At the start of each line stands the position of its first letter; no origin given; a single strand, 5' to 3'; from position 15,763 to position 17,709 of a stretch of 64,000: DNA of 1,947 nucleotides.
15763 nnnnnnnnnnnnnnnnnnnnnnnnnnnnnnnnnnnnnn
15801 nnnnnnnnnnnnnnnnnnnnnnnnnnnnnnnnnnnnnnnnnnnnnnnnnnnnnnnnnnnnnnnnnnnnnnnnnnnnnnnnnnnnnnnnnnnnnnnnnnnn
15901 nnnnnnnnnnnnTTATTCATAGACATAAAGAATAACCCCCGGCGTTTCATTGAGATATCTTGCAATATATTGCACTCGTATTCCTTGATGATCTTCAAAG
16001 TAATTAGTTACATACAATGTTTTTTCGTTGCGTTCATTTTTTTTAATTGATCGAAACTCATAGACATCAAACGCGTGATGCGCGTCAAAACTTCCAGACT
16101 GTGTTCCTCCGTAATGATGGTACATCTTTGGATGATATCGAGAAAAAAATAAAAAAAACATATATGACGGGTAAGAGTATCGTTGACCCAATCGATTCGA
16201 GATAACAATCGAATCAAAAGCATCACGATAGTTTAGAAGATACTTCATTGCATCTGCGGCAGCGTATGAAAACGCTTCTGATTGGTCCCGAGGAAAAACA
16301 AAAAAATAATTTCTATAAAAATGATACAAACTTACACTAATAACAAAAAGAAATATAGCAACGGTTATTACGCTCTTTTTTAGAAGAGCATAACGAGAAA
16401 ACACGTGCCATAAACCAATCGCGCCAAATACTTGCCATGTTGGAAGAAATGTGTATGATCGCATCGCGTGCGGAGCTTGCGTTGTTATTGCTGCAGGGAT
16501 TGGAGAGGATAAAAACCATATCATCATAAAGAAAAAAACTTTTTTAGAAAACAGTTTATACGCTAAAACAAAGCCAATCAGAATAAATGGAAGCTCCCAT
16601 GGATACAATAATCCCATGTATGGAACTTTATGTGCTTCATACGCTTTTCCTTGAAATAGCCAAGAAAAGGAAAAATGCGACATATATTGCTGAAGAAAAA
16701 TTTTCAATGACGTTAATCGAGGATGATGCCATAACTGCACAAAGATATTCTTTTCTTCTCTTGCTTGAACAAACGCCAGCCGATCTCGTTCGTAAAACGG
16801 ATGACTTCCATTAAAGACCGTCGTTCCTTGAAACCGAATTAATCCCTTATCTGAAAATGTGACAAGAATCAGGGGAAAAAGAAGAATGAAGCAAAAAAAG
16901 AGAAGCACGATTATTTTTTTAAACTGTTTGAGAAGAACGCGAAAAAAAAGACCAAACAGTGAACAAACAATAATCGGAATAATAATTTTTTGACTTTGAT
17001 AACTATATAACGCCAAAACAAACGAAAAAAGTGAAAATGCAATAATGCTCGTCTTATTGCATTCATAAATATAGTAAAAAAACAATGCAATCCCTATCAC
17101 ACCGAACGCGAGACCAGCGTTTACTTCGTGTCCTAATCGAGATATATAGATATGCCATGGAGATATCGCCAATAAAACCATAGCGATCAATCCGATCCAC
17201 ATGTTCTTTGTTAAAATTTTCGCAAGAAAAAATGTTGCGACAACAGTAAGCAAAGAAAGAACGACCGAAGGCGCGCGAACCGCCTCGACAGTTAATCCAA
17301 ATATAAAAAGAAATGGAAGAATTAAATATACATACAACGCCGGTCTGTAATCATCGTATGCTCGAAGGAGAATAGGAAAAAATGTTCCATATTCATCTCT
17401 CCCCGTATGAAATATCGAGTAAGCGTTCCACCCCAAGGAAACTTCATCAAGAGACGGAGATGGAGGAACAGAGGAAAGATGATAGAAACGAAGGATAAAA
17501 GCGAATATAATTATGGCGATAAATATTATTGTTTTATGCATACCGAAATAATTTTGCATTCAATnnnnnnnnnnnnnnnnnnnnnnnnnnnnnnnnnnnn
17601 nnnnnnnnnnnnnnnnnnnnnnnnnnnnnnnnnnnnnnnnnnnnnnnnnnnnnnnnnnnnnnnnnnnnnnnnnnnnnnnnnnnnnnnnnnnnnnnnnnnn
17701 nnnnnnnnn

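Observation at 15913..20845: Tandem triplet of PMT/ArnT-like GT-C genes, with two further copies at 25871-27550 and 29129-30838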

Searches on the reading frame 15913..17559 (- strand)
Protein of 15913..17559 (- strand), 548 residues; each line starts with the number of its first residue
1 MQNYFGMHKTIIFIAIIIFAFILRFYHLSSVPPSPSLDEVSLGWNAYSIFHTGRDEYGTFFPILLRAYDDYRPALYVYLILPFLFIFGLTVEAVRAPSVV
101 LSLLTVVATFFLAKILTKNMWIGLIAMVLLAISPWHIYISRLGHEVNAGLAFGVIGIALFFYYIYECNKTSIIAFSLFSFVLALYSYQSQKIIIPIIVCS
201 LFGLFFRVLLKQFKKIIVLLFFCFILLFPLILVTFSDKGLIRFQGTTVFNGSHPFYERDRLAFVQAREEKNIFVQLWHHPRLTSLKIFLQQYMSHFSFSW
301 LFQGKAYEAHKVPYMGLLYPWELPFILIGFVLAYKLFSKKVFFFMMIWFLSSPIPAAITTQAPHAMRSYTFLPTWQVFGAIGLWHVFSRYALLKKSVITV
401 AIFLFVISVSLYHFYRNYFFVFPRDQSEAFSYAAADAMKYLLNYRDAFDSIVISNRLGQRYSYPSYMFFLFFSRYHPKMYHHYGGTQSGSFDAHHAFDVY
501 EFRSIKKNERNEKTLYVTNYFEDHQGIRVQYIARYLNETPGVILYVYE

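Call 5: search_protein_families(library=pfam, proteins=[window:15913-17559:-], max_evalue=0.01)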
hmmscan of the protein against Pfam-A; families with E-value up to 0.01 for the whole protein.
window:15913-17559:- (548 aa): 2 families
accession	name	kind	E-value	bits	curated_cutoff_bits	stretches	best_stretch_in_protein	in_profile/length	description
PF13231.12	PMT_2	-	1.4e-05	25.8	26.1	1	72-230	2-157/160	Dolichyl-phosphate-mannose-protein mannosyltransferase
PF02366.24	PMT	-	0.00017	21.7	22.7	1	16-233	3-228/245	Dolichyl-phosphate-mannose-protein mannosyltransferase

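Call 12: search_protein_families(library=ncbifam, proteins=[window:15913-17559:-], max_evalue=0.01)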
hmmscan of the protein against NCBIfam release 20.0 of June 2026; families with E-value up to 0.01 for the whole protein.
window:15913-17559:- (548 aa): 0 families

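Call 13: search_solved_structures(query=A1, max_evalue=1, show_alignments=2)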
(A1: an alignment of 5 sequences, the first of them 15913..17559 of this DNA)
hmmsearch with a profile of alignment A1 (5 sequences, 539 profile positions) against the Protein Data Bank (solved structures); distinct sequences matched with E-value up to 1: 1.
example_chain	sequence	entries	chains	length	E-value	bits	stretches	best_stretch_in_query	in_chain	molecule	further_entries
5ezm_A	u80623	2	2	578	0.014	17.4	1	60-226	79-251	4-amino-4-deoxy-L-arabinose transferase or related glycosyltransferases of PMT family | 4-amino-4-deoxy-L-arabinose (L-Ara4N) transferase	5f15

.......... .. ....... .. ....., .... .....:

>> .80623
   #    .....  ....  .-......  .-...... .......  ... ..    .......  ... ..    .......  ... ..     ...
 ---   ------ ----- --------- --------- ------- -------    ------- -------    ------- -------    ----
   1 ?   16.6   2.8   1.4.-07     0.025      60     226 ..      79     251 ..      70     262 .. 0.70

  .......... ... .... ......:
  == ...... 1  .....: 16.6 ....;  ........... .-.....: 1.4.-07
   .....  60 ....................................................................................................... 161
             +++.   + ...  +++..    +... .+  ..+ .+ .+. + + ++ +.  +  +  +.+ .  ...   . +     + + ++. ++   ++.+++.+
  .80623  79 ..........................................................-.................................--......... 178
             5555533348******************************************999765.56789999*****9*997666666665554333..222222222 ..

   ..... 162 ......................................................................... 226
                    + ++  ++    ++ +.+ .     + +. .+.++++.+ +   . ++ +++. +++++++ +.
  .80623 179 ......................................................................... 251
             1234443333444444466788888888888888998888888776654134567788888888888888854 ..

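Call 72: search_protein_representatives(alignment_id=A1)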
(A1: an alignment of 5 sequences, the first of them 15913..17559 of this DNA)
Query: 5 sequences, 539 profile positions. Proteins with E-value up to 0.001 (for the whole library): 28717; up to 1e-10: 14473; up to 1e-30: 5970. The best 150 are listed.
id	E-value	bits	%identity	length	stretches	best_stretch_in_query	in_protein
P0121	7.0e-213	724.7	-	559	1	1-539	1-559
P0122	3.0e-168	577.4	-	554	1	6-536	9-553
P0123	2.5e-165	567.8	-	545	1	3-538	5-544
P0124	8.7e-163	559.4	-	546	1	1-535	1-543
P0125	3.3e-161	554.2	-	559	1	1-535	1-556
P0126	8.0e-161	552.9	-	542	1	1-530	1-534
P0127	1.9e-156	538.5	-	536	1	4-535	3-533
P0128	7.8e-154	529.9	-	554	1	4-536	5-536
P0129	1.2e-150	519.4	-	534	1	5-530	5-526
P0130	2.7e-150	518.2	-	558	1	1-537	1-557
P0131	1.5e-149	515.7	-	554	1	5-536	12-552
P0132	3.3e-149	514.6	-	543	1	6-536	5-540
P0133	6.5e-149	513.6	-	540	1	6-536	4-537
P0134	9.5e-149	513.1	-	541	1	5-532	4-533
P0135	1.7e-148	512.2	-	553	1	6-536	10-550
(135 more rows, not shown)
